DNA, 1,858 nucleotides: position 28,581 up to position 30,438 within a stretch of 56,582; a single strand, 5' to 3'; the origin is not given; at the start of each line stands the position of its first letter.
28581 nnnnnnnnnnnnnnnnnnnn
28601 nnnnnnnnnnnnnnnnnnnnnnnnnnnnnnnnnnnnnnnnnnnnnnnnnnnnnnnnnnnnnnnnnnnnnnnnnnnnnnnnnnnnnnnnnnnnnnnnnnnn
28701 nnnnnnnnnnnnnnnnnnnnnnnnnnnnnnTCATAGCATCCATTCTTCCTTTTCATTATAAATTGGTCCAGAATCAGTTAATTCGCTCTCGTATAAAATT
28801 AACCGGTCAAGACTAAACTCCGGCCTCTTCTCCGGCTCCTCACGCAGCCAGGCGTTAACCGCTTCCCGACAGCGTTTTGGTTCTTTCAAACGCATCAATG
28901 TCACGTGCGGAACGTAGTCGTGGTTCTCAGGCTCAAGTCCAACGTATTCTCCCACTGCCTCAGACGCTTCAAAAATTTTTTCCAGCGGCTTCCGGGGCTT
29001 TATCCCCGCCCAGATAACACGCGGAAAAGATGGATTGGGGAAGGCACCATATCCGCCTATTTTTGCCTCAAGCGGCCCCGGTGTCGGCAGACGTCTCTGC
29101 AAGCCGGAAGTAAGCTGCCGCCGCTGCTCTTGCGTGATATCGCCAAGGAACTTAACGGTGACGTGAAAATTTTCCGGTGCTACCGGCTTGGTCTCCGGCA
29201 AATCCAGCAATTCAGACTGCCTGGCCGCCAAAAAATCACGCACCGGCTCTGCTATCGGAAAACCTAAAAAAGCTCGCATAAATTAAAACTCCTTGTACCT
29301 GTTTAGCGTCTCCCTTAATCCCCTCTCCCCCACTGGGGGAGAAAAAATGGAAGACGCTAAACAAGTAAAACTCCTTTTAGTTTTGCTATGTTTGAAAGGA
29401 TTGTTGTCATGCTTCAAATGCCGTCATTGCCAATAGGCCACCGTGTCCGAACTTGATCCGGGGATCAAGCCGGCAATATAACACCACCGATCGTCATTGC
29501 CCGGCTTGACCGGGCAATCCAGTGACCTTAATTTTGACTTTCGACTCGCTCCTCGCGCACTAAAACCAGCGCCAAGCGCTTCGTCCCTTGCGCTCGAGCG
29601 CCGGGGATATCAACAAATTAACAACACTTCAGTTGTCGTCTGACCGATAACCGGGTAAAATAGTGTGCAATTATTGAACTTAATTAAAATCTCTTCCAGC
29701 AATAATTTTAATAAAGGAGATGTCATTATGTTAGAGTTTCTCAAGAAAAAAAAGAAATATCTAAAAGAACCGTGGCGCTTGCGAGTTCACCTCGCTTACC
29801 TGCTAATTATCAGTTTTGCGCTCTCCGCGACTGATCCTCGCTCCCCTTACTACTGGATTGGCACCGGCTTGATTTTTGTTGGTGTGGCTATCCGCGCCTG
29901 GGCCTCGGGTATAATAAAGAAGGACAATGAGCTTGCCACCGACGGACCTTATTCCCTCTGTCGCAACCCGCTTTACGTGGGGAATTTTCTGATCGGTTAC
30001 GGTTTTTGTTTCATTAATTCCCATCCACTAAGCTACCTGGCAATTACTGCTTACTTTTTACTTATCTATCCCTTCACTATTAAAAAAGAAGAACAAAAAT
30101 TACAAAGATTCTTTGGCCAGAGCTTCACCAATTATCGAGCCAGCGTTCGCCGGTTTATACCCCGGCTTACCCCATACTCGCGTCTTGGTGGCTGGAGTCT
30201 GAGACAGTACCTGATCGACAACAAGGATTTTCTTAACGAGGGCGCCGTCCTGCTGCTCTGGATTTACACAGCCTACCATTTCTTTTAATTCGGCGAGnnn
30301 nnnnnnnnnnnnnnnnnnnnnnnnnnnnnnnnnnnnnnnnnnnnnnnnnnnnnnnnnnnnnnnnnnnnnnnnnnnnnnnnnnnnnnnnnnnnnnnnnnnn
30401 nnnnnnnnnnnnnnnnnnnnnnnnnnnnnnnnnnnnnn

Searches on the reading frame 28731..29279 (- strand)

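Call 63: search_protein_families(library=pfam, proteins=[window:28731-29279:-], max_evalue=0.001)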
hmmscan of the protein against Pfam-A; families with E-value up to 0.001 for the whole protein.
window:28731-29279:- (182 aa): 3 families
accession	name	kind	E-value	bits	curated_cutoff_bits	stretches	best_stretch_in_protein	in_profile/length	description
PF02834.22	LigT_PEase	-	4.9e-23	81.5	23.3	2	9-90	3-87/87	LigT like Phosphoesterase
PF13563.12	2_5_RNA_ligase2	-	7.6e-12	46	27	1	31-166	19-149/152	2'-5' RNA ligase superfamily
PF10469.15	AKAP7_NLS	-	5.1e-06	26.9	24.4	1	14-136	15-154/208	AKAP7 2'5' RNA ligase-like domain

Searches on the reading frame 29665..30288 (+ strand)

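Call 63: search_protein_families(library=pfam, proteins=[window:29665-30288:+], max_evalue=0.001)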
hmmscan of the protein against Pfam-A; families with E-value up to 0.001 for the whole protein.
window:29665-30288:+ (207 aa): 3 families
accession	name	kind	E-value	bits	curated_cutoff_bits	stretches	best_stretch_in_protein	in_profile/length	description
PF04191.18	PEMT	-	6.1e-10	39.9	25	1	84-152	36-104/105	Phospholipid methyltransferase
PF04140.19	ICMT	-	9.7e-06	26.4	24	1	83-147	27-94/95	Isoprenylcysteine carboxyl methyltransferase (ICMT) family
PF01222.22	ERG4_ERG24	-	0.00058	19.2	27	1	86-165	347-428/432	Ergosterol biosynthesis ERG4/ERG24 family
